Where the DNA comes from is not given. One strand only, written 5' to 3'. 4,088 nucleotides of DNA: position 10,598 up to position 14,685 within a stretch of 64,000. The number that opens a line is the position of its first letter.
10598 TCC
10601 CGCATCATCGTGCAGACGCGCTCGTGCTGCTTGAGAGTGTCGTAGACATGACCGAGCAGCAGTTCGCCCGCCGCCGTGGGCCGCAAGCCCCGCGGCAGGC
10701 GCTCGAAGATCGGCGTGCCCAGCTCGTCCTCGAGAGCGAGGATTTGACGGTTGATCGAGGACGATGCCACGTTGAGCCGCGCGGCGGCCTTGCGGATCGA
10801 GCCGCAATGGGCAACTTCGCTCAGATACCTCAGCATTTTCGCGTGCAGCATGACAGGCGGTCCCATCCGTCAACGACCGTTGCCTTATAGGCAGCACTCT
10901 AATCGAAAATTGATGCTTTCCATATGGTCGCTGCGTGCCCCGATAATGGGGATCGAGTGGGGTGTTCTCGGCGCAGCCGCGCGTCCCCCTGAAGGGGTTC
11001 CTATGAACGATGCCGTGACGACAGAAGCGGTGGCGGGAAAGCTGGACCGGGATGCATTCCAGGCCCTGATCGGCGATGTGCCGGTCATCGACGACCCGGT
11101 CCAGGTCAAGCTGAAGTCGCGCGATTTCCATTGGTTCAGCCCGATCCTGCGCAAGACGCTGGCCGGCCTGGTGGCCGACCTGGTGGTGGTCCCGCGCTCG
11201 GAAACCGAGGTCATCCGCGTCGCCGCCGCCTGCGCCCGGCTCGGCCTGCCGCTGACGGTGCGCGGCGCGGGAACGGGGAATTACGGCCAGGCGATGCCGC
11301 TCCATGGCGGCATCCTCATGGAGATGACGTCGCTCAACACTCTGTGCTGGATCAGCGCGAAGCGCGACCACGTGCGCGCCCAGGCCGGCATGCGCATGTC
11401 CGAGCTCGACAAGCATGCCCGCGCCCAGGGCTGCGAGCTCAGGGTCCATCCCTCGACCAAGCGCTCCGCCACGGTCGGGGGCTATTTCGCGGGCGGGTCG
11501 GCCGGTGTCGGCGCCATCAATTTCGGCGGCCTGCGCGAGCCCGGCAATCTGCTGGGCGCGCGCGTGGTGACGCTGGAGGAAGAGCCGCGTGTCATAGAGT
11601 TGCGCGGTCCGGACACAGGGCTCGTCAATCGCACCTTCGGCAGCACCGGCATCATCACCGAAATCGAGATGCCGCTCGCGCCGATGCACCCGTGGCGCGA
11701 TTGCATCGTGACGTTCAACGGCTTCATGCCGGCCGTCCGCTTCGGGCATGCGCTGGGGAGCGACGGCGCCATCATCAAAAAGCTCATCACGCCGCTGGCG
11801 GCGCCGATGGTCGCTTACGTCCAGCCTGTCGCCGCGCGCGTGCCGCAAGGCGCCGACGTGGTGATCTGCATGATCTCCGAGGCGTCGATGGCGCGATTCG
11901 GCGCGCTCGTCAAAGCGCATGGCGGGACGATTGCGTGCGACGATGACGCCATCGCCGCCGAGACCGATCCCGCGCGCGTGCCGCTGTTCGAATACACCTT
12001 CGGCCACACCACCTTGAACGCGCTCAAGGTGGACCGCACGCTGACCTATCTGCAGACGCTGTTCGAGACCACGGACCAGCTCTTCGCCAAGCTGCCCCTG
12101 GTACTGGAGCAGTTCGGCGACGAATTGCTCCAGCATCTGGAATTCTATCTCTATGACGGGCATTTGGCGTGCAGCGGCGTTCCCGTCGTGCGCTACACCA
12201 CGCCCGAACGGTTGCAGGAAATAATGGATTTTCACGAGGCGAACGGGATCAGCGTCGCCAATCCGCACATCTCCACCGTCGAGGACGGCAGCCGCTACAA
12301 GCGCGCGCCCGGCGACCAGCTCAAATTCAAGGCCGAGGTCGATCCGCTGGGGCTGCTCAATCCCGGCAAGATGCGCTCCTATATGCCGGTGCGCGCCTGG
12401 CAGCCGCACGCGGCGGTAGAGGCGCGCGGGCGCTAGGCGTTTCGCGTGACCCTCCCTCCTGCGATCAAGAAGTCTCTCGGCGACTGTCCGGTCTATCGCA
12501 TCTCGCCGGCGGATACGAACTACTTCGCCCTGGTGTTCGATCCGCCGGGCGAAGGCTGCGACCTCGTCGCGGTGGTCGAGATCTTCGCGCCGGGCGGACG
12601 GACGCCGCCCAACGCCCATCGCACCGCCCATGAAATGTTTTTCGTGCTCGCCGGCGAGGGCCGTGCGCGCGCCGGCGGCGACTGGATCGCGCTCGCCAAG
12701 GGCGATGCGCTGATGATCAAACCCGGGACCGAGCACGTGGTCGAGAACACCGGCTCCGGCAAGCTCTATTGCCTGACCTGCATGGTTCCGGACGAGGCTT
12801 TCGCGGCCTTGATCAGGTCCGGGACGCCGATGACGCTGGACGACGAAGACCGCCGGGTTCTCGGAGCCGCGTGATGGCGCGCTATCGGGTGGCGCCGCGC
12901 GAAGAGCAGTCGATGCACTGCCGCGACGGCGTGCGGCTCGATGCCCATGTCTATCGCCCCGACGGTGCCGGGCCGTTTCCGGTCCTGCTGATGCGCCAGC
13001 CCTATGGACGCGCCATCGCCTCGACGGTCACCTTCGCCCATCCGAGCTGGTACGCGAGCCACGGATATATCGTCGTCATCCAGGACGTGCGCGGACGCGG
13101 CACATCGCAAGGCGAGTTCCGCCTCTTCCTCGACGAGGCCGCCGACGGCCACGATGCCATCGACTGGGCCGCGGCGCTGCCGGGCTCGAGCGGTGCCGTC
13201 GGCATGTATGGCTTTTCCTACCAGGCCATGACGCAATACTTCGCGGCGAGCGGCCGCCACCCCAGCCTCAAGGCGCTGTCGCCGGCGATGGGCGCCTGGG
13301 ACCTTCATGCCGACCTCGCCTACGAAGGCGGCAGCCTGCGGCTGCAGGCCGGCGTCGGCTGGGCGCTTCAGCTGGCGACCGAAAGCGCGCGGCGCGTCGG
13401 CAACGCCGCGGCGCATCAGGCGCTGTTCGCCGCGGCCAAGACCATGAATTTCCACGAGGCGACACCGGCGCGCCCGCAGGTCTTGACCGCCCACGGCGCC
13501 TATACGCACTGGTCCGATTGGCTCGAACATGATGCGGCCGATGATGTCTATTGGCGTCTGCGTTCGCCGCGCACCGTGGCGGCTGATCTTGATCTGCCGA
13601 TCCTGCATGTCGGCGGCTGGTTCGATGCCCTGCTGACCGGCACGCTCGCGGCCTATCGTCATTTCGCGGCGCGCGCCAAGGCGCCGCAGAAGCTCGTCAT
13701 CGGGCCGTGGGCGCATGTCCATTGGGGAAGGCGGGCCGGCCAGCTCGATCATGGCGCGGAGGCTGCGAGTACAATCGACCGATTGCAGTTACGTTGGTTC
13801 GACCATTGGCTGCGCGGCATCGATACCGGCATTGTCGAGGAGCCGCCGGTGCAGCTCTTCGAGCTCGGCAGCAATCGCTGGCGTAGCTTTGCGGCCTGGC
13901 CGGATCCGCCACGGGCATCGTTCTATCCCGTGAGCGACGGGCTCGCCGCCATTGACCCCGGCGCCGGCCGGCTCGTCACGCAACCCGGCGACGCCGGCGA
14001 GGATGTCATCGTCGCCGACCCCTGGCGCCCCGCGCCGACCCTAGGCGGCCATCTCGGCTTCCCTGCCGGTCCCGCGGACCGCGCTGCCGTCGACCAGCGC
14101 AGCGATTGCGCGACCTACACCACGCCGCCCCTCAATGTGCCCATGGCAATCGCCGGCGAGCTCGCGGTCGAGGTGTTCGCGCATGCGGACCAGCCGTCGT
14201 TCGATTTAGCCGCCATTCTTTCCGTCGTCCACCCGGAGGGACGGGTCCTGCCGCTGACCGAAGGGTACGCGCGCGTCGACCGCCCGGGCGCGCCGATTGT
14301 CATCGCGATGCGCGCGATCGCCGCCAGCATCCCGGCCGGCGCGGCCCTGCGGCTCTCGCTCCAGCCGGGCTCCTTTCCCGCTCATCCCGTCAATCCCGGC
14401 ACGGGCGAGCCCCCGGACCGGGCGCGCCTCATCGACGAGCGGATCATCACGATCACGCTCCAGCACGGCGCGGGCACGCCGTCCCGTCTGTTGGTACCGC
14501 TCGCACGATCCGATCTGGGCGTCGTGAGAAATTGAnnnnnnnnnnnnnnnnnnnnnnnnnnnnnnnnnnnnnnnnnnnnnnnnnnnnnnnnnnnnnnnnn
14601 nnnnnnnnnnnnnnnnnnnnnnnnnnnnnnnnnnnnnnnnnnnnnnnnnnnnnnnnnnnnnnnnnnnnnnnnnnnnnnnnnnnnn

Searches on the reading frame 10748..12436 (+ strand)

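Call 75: search_protein_families(library=pfam, proteins=[window:10748-12436:+], max_evalue=0.001)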
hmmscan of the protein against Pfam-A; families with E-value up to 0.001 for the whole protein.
window:10748-12436:+ (562 aa): 1 family
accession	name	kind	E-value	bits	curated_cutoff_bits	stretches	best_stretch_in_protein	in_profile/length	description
PF01565.28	FAD_binding_4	-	8.9e-25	87.4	26.4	1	144-275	2-130/139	FAD binding domain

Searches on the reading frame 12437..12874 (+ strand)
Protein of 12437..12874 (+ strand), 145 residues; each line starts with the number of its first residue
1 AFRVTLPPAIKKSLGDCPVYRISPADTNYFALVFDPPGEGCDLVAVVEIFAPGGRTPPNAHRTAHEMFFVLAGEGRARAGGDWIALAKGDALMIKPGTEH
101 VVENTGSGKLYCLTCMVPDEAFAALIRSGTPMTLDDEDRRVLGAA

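Call 75: search_protein_families(library=pfam, proteins=[window:12437-12874:+], max_evalue=0.001)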
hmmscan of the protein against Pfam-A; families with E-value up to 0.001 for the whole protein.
window:12437-12874:+ (145 aa): 4 families
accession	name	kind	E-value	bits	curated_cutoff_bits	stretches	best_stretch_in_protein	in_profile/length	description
PF07883.17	Cupin_2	-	1e-15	57.6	27.2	1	47-113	2-67/70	Cupin domain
PF00190.28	Cupin_1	-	1.7e-05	24.9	22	1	38-106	28-103/151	Cupin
PF02311.25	AraC_binding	-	6.5e-05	23.1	21.1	1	52-126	12-86/135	AraC-like ligand binding domain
PF05899.18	Cupin_3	-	8e-05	22.7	23.5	1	63-101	24-63/74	EutQ-like cupin domain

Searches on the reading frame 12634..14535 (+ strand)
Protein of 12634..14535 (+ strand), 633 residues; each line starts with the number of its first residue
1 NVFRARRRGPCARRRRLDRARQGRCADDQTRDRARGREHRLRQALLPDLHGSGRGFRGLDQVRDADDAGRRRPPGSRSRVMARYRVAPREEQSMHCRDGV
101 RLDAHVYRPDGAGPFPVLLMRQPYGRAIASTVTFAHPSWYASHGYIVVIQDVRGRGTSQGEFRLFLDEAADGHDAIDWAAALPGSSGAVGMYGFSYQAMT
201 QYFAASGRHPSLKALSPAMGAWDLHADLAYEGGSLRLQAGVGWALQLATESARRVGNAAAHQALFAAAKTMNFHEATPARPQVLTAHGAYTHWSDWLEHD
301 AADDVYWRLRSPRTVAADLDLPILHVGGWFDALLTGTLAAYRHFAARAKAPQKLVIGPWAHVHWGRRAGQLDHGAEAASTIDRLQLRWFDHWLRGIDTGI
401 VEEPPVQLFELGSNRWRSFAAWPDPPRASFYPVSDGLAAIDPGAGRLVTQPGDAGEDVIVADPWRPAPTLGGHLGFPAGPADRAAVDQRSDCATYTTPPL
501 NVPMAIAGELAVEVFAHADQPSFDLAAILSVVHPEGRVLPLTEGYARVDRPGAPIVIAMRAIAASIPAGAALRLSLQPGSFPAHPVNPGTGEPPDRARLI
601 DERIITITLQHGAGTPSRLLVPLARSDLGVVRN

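Call 53: search_protein_families(library=pfam, proteins=[window:12634-14535:+], max_evalue=0.01)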
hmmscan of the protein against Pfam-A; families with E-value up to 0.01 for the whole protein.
window:12634-14535:+ (633 aa): 2 families
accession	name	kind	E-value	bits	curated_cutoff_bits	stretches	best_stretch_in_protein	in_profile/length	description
PF02129.25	Peptidase_S15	-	1e-67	229.1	23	1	98-362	1-261/262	X-Pro dipeptidyl-peptidase (S15 family)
PF08530.16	PepX_C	-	1.6e-18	67.9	22.5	1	402-619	5-216/217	X-Pro dipeptidyl-peptidase C-terminal non-catalytic domain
